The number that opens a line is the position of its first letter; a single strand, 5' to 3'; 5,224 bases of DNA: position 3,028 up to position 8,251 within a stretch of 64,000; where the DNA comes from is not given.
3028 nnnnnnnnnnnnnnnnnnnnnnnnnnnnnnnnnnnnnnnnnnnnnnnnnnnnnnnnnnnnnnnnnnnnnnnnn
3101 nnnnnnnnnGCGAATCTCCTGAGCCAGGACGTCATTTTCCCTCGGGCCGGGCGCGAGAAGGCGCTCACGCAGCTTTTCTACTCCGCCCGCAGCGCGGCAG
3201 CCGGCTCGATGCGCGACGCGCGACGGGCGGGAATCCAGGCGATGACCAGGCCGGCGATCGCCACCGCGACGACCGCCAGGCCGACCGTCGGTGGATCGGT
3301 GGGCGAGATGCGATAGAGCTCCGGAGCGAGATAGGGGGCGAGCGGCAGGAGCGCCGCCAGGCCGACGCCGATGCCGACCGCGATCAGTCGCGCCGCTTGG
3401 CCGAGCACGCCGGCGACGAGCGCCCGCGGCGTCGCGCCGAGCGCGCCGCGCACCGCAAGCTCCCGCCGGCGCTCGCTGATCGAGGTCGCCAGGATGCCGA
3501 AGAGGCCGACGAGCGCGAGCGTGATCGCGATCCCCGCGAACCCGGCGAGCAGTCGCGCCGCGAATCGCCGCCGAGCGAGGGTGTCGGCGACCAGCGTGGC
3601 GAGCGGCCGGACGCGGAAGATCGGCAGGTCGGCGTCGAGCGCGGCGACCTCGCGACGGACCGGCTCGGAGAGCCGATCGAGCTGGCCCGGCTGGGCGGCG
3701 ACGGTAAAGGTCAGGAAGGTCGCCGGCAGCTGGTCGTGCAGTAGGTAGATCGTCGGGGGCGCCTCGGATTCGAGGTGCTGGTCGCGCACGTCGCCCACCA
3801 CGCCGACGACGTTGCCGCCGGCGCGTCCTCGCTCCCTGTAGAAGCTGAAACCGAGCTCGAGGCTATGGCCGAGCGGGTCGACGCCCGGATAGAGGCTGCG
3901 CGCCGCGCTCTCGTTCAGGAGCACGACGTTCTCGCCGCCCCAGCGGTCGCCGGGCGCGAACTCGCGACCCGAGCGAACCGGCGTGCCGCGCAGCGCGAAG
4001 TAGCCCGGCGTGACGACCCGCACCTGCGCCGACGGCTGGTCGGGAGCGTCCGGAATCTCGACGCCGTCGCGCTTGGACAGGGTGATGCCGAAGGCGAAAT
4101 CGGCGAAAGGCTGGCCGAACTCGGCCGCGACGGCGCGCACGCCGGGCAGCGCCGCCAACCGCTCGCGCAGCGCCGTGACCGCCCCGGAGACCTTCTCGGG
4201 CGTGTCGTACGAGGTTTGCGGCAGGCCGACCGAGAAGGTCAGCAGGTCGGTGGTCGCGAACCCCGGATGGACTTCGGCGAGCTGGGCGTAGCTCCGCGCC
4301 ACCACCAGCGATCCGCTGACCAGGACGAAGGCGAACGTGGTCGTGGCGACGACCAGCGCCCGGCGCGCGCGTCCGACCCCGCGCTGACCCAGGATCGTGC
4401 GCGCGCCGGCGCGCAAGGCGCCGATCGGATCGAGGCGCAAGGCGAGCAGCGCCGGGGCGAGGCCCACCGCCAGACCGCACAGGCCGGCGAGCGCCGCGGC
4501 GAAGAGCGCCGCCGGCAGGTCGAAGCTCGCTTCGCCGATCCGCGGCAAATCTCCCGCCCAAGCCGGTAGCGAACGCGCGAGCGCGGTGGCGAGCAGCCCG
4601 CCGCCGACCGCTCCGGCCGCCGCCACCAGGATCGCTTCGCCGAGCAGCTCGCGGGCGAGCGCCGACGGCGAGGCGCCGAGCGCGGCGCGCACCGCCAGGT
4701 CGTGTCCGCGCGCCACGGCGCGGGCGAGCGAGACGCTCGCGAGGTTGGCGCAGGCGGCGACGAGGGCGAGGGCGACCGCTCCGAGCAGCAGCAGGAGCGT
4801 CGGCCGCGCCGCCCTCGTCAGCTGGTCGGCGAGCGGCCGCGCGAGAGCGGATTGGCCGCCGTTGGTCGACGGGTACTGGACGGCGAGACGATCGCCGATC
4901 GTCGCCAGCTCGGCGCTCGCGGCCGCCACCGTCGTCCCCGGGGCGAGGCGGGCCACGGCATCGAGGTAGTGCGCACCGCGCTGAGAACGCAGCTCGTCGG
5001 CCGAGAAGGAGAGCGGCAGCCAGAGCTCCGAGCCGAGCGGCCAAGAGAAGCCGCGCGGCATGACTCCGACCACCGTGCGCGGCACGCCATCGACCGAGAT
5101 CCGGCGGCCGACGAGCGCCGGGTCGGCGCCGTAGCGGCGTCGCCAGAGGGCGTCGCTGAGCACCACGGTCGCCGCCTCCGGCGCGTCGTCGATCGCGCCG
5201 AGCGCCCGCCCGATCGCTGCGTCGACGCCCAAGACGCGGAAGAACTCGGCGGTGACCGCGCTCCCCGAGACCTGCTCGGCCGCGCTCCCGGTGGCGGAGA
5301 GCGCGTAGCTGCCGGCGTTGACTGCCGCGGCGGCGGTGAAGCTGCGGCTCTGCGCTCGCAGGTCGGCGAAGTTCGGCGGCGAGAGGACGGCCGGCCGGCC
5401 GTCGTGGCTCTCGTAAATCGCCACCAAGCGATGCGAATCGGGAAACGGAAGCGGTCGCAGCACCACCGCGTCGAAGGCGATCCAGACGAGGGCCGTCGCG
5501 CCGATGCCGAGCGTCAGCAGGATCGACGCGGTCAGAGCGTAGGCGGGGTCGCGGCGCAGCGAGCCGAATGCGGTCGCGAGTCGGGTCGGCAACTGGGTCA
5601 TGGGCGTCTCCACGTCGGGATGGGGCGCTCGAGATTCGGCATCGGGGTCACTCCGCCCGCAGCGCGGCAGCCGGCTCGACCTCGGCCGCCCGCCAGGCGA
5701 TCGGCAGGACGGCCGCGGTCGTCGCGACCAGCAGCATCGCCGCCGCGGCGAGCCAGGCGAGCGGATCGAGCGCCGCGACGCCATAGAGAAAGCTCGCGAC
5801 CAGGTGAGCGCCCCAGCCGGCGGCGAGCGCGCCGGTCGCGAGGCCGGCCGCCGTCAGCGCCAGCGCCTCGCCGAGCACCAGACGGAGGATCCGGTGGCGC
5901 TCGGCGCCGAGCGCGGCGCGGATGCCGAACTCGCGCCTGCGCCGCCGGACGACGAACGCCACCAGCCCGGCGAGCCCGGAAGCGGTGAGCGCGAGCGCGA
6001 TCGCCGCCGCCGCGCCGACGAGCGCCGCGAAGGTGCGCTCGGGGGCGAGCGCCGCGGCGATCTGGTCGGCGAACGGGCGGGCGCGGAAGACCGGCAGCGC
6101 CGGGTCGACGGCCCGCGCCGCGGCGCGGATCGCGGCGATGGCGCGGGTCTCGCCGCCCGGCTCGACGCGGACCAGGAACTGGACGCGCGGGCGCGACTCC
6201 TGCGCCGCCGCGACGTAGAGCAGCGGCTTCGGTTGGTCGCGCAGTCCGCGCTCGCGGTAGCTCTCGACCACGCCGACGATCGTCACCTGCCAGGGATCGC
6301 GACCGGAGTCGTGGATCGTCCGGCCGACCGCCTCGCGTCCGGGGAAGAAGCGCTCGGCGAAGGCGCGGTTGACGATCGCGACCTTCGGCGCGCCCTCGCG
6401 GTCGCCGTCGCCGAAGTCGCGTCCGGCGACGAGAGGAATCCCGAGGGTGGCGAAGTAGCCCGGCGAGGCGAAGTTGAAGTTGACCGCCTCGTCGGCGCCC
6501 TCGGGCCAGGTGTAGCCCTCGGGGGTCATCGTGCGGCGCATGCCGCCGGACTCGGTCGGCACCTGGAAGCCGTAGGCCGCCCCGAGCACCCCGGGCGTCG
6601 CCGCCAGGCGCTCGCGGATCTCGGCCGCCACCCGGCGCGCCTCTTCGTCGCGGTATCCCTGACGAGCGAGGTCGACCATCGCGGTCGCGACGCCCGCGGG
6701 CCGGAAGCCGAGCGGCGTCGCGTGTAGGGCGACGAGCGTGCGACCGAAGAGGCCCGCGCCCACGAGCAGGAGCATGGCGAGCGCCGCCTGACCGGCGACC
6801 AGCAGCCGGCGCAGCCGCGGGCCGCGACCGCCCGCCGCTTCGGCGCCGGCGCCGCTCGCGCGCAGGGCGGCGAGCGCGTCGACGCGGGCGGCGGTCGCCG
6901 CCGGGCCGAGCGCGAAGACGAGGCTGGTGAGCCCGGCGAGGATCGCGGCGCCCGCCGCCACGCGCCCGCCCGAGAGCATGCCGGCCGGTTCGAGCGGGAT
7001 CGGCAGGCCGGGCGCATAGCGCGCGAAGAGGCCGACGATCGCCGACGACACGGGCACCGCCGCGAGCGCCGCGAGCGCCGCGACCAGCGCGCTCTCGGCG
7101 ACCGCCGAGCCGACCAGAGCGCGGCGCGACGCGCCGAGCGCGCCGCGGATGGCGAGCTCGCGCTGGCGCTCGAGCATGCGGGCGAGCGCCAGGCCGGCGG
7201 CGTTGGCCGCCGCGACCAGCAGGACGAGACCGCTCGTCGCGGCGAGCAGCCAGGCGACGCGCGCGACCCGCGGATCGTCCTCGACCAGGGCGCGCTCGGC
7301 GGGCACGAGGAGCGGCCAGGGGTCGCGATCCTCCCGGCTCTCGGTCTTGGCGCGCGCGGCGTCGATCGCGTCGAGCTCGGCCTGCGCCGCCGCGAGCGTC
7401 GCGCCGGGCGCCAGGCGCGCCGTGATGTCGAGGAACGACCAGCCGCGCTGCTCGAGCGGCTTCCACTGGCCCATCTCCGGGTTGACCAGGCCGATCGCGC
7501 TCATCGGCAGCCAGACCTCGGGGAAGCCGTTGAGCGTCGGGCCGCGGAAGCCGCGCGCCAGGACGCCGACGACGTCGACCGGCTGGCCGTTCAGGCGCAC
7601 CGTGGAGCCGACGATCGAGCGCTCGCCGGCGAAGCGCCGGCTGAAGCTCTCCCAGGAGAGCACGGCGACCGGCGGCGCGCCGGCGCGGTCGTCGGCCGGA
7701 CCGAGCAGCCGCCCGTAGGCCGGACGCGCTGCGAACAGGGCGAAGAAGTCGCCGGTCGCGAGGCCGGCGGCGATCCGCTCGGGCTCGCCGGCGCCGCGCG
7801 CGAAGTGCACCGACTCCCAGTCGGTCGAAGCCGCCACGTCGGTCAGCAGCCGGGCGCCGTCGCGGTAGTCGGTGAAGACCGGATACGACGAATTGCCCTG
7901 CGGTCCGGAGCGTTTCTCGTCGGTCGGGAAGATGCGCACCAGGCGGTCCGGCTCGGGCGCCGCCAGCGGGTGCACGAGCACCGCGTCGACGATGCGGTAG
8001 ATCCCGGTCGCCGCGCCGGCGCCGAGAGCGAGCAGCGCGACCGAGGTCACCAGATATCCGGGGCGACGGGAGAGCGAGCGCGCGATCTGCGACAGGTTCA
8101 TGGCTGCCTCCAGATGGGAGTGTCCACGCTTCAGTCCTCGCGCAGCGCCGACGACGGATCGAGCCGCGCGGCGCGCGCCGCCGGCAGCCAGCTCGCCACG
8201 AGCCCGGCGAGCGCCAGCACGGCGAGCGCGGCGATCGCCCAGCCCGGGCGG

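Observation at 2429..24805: Super-operon: one MacA-like adaptor, two MacB-type ATPases and eight tandem ADOP permease paralogs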

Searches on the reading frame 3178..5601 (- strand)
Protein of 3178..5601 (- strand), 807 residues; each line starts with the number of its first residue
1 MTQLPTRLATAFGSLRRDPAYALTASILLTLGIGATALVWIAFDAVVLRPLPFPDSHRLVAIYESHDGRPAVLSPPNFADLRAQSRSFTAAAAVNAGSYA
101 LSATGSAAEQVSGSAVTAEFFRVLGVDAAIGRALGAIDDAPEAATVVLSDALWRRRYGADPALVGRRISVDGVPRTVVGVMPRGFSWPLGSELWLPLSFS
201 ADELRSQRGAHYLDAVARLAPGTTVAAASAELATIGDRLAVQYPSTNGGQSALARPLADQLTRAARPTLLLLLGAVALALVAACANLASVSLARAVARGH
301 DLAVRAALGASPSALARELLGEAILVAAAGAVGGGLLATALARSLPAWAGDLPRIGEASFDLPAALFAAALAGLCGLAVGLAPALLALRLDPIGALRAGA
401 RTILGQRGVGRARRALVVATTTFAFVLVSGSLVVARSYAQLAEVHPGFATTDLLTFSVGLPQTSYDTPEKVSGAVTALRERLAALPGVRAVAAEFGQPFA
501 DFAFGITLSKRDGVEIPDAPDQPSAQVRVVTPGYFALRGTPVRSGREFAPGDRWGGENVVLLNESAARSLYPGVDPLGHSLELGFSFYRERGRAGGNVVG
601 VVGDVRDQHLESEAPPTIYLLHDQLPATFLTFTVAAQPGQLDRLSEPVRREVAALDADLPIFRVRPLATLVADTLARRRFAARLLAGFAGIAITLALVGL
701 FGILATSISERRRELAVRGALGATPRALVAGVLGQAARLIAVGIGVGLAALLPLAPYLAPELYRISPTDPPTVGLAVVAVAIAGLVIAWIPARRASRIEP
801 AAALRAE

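Call 6: search_protein_families(library=ncbifam, proteins=[window:3178-5601:-], max_evalue=0.00001)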
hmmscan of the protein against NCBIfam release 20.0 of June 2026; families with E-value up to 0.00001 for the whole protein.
window:3178-5601:- (807 aa): 2 families
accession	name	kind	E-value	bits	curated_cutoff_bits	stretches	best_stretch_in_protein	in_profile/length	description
TIGR03434.1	ADOP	subfamily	4.2e-215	716.4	622.3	1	11-807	8-803/803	ADOP family duplicated permease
NF007826.0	PRK10535.1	equivalog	1.6e-25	89.4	966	2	105-396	361-645/648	macrolide ABC transporter ATP-binding protein/permease MacB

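Call 7: search_protein_families(library=pfam, proteins=[window:3178-5601:-], max_evalue=0.001)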
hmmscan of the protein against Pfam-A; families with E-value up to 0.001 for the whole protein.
window:3178-5601:- (807 aa): 2 families
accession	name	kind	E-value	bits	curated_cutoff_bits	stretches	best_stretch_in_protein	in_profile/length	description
PF12704.14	MacB_PCD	-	1e-33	117.9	27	2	28-234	7-206/207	MacB-like periplasmic core domain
PF02687.27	FtsX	-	1.3e-22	80.5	25.5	2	688-800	3-120/120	FtsX-like permease C-terminal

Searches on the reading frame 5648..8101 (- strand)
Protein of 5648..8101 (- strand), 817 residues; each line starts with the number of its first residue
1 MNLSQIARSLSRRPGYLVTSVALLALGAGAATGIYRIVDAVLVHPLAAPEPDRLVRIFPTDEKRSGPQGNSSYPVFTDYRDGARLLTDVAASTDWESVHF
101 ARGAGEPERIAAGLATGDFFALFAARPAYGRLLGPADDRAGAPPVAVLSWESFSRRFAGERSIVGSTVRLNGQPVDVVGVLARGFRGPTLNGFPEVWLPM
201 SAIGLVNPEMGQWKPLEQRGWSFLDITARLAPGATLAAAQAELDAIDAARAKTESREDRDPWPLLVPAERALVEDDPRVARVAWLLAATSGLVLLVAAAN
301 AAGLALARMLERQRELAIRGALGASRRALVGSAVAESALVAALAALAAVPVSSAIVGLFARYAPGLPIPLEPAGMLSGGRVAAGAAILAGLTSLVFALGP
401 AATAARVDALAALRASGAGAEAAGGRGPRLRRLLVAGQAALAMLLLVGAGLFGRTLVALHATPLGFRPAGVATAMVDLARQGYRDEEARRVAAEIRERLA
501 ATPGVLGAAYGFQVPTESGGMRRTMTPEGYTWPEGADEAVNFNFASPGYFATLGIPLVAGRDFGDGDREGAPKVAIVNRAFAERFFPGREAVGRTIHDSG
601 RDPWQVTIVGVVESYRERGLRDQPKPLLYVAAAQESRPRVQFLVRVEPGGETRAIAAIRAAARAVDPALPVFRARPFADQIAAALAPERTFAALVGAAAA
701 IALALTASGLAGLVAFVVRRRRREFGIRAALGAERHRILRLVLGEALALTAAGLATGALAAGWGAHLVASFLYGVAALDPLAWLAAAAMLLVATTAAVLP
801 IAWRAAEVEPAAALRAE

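Call 6: search_protein_families(library=ncbifam, proteins=[window:5648-8101:-], max_evalue=0.00001)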
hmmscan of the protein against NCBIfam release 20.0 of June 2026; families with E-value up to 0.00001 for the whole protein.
window:5648-8101:- (817 aa): 2 families
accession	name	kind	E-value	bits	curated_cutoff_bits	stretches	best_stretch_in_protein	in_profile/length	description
TIGR03434.1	ADOP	subfamily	4e-215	716.5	622.3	1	7-817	9-803/803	ADOP family duplicated permease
NF007826.0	PRK10535.1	equivalog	1.5e-12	46.6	966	1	116-413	373-645/648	macrolide ABC transporter ATP-binding protein/permease MacB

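Call 7: search_protein_families(library=pfam, proteins=[window:5648-8101:-], max_evalue=0.001)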
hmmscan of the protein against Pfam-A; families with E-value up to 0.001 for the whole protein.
window:5648-8101:- (817 aa): 2 families
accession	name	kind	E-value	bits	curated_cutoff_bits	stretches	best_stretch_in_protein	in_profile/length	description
PF12704.14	MacB_PCD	-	8e-35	121.4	27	2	20-245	4-206/207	MacB-like periplasmic core domain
PF02687.27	FtsX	-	3.6e-23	82.3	25.5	2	697-808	2-118/120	FtsX-like permease C-terminal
